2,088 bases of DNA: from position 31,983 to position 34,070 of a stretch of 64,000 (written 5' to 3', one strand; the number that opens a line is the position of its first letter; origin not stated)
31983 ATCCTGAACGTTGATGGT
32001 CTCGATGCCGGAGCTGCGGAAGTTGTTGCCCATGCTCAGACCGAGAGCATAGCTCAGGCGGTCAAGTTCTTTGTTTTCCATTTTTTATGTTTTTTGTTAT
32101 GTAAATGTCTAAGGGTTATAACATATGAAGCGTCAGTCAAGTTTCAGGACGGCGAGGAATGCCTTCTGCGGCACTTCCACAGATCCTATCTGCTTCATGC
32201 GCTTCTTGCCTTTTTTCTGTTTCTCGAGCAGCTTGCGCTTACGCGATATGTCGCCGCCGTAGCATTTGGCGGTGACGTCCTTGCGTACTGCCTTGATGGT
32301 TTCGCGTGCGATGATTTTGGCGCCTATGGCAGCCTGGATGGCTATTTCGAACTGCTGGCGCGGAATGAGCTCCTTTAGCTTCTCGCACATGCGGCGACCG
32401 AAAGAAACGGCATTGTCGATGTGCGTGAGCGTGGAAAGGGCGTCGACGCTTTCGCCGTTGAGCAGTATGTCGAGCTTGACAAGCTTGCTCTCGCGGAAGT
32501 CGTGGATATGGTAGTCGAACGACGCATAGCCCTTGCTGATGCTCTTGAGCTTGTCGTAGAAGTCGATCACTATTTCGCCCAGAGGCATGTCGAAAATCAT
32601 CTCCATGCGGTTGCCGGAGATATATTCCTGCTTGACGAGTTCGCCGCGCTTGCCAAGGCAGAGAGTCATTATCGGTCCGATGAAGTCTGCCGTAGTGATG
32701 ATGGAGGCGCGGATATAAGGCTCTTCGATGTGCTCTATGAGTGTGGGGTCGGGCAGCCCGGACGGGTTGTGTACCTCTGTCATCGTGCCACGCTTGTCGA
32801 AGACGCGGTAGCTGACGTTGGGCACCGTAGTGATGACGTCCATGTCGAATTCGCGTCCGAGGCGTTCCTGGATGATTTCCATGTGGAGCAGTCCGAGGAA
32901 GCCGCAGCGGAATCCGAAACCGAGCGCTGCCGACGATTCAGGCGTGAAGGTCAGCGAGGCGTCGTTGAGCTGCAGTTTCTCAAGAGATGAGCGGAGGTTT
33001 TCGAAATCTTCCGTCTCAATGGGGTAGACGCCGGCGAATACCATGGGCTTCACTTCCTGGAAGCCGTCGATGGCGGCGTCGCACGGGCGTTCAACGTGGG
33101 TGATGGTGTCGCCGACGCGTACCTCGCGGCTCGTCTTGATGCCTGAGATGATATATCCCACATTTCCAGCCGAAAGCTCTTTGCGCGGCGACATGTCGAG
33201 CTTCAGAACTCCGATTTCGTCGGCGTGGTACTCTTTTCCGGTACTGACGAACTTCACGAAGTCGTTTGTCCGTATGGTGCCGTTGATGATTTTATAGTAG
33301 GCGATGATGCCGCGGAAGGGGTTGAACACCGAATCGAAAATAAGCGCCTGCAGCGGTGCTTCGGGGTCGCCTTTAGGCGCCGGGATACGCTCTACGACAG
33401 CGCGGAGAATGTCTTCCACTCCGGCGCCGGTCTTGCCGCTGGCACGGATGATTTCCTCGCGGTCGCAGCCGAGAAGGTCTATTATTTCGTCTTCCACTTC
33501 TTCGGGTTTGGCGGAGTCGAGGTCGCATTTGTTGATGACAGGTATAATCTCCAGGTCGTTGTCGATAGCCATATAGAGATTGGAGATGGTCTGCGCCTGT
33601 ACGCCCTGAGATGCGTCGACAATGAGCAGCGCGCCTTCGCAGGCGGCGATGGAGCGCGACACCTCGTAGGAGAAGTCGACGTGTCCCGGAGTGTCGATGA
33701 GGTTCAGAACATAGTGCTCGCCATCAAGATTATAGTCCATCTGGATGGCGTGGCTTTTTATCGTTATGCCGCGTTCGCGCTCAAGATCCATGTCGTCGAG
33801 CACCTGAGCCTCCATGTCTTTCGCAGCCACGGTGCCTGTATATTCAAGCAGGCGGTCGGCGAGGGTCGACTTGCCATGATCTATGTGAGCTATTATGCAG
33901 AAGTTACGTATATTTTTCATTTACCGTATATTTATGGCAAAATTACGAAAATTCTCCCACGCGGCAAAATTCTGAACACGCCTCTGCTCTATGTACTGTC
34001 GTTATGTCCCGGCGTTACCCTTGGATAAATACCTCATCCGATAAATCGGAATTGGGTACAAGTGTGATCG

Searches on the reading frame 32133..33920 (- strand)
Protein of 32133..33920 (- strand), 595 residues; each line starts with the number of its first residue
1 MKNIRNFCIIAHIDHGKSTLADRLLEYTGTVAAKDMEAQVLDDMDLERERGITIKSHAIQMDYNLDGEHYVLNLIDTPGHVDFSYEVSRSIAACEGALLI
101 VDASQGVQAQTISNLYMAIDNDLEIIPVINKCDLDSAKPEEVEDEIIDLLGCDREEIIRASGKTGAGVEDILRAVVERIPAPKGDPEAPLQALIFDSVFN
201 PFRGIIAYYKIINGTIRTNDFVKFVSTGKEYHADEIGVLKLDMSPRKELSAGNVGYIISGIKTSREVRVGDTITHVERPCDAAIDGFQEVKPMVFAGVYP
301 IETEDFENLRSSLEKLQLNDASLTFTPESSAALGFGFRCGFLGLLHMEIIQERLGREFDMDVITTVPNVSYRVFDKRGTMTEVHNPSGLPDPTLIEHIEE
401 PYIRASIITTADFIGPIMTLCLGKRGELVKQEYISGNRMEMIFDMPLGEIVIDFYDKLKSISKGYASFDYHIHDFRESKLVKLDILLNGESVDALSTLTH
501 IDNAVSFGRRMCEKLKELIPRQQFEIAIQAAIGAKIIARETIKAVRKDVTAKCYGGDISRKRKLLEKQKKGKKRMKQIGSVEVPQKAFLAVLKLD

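Call 71: search_protein_families(library=pfam, proteins=[window:32133-33920:-], max_evalue=0.00001)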
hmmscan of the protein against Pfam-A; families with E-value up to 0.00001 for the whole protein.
window:32133-33920:- (595 aa): 4 families
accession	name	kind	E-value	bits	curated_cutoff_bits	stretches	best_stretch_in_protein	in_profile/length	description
PF00009.33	GTP_EFTU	-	3.9e-57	193.3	26.5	1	2-180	1-187/188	Elongation factor Tu GTP binding domain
PF06421.17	LepA_C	-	4.4e-51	171.9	29.7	1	487-593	1-107/107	GTP-binding protein LepA C-terminus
PF00679.30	EFG_C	-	5.4e-18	65.2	27.9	1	398-484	2-87/89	Elongation factor G C-terminus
PF03144.31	GTP_EFTU_D2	-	5.5e-10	40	30.3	1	204-274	1-73/73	Elongation factor Tu domain 2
